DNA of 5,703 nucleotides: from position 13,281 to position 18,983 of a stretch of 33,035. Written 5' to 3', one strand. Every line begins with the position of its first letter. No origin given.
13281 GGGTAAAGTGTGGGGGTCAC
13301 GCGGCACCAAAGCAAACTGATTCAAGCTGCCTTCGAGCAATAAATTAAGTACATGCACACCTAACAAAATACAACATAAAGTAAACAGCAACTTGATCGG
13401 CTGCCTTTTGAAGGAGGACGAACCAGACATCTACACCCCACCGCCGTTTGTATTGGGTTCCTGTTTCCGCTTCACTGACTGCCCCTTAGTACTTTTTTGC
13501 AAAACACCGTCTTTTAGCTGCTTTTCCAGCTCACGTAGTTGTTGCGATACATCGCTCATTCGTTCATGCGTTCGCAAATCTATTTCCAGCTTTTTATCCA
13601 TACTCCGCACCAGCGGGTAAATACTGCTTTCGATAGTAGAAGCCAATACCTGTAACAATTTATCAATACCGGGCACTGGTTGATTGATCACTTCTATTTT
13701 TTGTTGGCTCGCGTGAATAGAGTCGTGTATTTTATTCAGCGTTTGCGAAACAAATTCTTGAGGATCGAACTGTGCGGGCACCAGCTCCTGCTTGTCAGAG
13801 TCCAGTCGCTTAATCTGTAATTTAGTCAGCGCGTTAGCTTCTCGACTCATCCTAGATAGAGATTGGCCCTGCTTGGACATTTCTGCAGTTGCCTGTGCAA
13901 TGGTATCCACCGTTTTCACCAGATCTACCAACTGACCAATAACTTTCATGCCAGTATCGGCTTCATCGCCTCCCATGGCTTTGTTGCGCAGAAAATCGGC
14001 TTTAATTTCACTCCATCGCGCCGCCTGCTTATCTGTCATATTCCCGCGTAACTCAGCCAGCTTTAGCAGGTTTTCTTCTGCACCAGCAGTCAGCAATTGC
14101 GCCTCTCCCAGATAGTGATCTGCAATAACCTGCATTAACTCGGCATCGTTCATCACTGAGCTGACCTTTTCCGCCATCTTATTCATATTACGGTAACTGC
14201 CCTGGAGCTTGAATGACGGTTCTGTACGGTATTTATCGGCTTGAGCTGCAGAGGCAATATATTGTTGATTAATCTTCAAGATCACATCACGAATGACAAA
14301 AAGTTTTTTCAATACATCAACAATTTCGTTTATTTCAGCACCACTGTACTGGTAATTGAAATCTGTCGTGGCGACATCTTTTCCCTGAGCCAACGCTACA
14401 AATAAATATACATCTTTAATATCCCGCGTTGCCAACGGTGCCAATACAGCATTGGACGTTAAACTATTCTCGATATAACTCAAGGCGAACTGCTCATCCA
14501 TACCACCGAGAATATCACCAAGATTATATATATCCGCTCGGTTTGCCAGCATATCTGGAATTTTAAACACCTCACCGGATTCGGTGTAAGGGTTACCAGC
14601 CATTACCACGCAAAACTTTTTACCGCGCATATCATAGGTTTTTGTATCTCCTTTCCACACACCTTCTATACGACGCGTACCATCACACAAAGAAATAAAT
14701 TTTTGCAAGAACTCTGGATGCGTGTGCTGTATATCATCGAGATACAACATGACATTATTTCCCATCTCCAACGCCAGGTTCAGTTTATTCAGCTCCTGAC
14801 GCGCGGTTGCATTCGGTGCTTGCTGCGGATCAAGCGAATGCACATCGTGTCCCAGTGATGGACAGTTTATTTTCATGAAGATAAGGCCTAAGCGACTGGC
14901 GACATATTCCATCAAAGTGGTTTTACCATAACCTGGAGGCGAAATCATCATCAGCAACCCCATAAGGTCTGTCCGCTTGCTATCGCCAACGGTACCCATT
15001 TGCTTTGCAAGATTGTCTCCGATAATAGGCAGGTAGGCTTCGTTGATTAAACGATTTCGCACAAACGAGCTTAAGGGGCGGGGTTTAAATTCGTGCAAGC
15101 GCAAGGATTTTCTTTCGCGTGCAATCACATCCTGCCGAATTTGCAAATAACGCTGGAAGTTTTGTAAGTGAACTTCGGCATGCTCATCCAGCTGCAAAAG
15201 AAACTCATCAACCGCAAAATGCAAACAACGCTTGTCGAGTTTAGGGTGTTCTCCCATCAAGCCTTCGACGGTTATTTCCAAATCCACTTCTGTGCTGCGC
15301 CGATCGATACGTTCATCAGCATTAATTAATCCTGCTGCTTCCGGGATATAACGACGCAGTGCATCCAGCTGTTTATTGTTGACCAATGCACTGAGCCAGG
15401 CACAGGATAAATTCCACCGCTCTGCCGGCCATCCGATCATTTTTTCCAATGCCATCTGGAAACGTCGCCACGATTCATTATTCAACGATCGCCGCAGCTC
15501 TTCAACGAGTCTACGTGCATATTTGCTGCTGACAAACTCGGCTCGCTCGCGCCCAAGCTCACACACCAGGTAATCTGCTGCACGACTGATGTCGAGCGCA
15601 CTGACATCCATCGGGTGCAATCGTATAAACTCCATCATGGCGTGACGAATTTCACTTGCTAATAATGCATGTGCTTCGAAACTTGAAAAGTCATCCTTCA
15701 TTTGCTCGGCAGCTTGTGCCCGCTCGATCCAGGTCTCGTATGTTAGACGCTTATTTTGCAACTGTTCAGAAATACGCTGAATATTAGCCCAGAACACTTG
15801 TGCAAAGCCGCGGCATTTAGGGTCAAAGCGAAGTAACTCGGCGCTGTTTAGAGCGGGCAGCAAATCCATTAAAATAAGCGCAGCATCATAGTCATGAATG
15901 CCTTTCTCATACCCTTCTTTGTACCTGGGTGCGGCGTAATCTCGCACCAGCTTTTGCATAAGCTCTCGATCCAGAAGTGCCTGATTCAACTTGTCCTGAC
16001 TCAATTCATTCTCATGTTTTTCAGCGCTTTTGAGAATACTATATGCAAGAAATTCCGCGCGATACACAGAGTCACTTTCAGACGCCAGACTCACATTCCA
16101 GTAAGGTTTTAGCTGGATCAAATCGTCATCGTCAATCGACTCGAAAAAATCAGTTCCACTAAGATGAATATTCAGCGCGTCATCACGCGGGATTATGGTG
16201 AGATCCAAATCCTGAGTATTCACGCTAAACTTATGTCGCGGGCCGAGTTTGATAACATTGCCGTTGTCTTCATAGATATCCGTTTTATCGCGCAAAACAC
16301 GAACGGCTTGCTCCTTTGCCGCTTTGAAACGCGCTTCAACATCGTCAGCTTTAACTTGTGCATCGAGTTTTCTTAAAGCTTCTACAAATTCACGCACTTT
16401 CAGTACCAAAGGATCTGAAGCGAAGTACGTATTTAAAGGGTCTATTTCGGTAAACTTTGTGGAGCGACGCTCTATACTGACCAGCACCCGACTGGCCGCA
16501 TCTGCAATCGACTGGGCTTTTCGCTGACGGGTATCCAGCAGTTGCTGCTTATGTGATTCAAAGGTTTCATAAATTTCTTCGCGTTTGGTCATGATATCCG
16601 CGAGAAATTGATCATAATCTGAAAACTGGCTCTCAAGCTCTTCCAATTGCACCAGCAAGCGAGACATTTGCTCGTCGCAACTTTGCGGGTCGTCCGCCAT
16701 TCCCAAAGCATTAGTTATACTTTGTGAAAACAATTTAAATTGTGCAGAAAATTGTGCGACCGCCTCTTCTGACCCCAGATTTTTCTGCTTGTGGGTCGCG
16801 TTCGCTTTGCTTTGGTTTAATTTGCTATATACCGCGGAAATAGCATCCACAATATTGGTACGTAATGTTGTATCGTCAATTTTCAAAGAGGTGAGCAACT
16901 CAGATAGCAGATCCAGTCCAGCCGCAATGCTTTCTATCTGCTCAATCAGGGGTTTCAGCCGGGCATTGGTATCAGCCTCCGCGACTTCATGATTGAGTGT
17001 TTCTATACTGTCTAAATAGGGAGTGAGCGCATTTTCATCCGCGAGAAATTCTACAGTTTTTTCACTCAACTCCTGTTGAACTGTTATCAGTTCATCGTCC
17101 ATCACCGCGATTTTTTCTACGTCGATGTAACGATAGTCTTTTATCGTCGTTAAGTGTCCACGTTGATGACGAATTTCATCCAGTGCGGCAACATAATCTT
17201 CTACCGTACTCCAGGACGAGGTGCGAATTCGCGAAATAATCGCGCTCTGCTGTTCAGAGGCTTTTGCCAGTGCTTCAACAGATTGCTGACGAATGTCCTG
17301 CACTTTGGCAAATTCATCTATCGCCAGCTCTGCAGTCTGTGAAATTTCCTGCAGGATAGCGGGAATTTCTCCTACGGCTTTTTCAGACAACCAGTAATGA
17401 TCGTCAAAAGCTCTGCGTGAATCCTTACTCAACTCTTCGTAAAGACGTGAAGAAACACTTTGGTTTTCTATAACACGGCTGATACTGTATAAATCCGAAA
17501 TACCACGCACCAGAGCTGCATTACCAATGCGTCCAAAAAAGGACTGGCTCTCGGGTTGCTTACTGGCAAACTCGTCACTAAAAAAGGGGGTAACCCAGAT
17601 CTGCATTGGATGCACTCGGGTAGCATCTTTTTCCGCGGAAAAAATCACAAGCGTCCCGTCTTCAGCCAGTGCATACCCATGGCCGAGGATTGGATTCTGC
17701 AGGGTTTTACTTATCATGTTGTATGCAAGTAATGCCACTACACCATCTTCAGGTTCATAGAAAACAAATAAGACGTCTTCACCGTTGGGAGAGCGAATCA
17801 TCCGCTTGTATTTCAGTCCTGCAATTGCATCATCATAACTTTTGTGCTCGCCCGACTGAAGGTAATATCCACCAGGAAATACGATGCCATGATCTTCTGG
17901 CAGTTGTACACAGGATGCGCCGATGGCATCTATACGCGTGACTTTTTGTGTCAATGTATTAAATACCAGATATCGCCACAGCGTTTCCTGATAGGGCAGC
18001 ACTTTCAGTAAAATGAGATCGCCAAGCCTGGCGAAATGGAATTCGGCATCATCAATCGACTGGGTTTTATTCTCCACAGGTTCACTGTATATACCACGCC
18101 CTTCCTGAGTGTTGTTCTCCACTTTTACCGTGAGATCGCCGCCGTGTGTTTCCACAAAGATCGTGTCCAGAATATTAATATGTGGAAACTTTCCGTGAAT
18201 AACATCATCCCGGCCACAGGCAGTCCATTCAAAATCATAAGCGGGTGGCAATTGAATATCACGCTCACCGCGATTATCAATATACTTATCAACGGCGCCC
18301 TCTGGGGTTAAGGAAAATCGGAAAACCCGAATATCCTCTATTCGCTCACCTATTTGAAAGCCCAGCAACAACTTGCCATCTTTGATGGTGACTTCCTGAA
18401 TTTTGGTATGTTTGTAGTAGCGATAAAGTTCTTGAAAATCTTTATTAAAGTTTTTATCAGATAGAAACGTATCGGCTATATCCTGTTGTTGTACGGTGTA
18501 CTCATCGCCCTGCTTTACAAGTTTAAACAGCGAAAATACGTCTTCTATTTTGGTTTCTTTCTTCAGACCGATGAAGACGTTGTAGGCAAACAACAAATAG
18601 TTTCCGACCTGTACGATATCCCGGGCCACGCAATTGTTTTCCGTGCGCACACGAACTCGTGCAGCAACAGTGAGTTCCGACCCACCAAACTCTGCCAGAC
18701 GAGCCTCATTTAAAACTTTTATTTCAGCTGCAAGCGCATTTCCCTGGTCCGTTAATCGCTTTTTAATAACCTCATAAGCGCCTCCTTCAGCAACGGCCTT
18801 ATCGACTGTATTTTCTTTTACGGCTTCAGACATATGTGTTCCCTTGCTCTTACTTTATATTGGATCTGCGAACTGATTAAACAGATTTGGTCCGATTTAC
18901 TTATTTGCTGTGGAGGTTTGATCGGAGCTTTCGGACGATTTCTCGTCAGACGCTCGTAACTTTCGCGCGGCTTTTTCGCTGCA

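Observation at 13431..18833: Giant 1800-aa protein: N-terminal beta-rich region, two long coiled coils and a single MoxR/AAA_5-type ATPase core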

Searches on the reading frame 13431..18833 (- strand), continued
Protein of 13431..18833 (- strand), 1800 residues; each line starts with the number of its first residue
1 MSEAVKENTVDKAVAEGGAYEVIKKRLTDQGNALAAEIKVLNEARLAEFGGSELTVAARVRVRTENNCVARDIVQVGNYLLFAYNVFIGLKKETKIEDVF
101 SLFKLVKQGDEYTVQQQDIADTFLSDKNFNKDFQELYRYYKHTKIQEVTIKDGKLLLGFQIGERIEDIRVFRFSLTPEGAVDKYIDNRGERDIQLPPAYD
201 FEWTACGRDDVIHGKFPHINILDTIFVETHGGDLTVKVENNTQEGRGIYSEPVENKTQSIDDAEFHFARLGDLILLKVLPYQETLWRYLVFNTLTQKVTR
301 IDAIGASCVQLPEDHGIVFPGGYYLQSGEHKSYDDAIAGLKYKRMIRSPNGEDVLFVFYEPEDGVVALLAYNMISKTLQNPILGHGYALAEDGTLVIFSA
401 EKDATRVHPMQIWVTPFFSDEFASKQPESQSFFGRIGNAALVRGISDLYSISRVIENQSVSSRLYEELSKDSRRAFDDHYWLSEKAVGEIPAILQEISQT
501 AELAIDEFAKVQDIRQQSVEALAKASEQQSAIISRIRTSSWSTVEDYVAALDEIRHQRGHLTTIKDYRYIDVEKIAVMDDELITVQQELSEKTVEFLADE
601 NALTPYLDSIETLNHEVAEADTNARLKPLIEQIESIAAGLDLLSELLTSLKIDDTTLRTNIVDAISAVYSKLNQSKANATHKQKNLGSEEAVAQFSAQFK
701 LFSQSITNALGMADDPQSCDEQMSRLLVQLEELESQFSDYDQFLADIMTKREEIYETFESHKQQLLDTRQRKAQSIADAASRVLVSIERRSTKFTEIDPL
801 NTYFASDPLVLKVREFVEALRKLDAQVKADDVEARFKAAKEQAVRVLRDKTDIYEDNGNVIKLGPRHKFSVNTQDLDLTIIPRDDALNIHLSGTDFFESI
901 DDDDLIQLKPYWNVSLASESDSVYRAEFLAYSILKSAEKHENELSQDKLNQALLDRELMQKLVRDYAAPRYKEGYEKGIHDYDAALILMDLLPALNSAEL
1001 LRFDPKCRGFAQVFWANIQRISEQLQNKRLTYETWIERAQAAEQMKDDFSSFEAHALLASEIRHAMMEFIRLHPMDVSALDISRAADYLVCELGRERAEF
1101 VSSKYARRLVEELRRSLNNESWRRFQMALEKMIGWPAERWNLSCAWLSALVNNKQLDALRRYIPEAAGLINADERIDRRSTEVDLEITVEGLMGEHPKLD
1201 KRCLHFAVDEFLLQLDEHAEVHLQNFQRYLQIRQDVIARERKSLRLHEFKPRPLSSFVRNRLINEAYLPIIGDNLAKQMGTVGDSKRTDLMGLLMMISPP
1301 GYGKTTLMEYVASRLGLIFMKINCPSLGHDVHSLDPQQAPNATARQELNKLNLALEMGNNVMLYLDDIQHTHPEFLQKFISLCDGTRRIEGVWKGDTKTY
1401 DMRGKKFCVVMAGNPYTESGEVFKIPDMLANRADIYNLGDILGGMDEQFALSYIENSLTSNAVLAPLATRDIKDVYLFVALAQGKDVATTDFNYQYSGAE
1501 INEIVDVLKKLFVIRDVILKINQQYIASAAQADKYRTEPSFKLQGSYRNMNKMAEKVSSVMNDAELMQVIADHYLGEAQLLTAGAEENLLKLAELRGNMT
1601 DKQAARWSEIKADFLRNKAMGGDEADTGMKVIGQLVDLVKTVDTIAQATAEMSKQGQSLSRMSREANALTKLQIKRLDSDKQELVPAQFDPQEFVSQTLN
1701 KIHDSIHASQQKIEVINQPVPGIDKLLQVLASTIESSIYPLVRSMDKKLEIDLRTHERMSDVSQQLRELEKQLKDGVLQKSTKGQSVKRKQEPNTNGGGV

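Call 95: search_dna_similar(query=window:13434-18833:-, collection=phages, mode=protein, max_rows=8, max_evalue=0.000001)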
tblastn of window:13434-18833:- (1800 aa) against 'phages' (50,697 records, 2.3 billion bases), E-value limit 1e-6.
No match.

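Call 96: get_annotated_region(hit=H11, flank=6000)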
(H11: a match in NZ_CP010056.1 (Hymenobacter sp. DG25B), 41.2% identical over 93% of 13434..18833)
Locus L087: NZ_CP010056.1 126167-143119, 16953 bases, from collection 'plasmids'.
description: Hymenobacter sp. DG25B plasmid unnamed, complete sequence
organism: Hymenobacter sp. DG25B (NCBI taxid 1385664)
taxonomy: Bacteria; Bacteroidota; Cytophagia; Cytophagales; Hymenobacteraceae; Hymenobacter; Hymenobacter sp. DG25B
host: -; source: single cell,soil; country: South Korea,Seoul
typing (MOB-suite, as given by PLSDB): non-mobilizable
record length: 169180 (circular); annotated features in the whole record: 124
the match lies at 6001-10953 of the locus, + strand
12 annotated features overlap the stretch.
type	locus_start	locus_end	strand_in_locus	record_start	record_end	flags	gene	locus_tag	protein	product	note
CDS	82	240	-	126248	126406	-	-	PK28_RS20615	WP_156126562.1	hypothetical protein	-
CDS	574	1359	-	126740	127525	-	-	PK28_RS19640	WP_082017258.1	LexA family transcriptional regulator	-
CDS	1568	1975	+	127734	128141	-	-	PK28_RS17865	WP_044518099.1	molecular chaperone Tir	-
CDS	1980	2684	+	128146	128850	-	-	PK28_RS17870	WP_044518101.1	PspA/IM30 family protein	-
CDS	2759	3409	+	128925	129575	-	-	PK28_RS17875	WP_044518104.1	DUF1449 family protein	-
CDS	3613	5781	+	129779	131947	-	-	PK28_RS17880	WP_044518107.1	hypothetical protein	-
CDS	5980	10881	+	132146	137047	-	-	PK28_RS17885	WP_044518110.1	DNA repair ATPase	-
CDS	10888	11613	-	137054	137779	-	-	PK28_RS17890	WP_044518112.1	LytTR family DNA-binding domain-containing protein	-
CDS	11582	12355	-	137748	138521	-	-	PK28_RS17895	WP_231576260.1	histidine kinase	GO:0000160 - phosphorelay signal transduction system [Evidence IEA]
CDS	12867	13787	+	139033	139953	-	-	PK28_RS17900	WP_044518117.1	ABC transporter ATP-binding protein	-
CDS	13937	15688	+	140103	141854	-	-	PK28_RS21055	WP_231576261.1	hypothetical protein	-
CDS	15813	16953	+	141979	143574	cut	-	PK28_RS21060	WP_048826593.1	M1 family aminopeptidase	-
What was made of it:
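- The full Tir-chaperone / PspA / DUF1449 / 722-aa protein / ATPase operon occurs in Hymenobacter (call 96).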

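Call 97: get_annotated_region(hit=H1, flank=6000)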
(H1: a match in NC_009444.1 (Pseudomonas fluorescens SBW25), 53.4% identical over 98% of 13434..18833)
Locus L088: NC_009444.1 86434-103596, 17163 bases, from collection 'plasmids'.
description: Pseudomonas fluorescens SBW25 plasmid pQBR103, complete sequence
organism: Pseudomonas fluorescens SBW25 (NCBI taxid 216595)
taxonomy: Bacteria; Pseudomonadota; Gammaproteobacteria; Pseudomonadales; Pseudomonadaceae; Pseudomonas; Pseudomonas fluorescens; Pseudomonas fluorescens SBW25
host: -; source: -; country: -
typing (MOB-suite, as given by PLSDB): non-mobilizable; replicon rep_cluster_1081; mating-pair formation MPF_I
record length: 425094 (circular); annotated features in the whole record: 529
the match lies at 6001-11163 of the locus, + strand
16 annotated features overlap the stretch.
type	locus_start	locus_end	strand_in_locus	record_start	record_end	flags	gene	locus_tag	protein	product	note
CDS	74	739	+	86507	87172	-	-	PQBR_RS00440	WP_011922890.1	DUF2491 family protein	-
CDS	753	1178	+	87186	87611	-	-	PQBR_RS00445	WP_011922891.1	DUF350 domain-containing protein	-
CDS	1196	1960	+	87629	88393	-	-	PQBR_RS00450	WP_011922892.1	DUF1190 domain-containing protein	-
CDS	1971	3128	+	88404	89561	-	-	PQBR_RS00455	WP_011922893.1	glutathionylspermidine synthase family protein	-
CDS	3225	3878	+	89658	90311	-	-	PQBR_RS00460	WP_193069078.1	hypothetical protein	-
CDS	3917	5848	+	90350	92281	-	-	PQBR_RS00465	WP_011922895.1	SPFH domain-containing protein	-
CDS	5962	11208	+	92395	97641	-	-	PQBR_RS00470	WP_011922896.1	DNA repair ATPase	-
CDS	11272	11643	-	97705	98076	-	-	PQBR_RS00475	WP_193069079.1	histone-like nucleoid-structuring protein, MvaT/MvaU family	GO:0071824 - protein-DNA complex organization [Evidence IEA]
CDS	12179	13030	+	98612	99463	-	-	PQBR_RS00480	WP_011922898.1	hypothetical protein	-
CDS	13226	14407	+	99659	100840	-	-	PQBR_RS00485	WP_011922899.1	C2H2-type zinc finger protein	-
CDS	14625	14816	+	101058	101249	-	-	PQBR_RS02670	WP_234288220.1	hypothetical protein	-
CDS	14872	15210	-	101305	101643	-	-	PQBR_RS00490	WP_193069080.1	hypothetical protein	-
CDS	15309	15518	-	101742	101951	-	-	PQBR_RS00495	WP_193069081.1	hypothetical protein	-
CDS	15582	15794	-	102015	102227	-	-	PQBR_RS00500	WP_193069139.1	hypothetical protein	-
CDS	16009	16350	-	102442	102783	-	-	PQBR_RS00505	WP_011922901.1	hypothetical protein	-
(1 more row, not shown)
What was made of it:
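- In plasmid pQBR103 it is fused to a yjfKLMC-like set (call 97).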

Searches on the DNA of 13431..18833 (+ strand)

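Call 10: search_dna_similar(query=window:13431-18833:+, collection=ecoli_genomes, mode=near, max_rows=5)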
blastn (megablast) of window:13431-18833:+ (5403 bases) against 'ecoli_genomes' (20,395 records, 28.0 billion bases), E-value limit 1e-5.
No match.
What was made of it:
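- Tried and rejected: There is no homologue in phage records (call 95) and no near-identical DNA in complete E. coli genomes (call 10).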
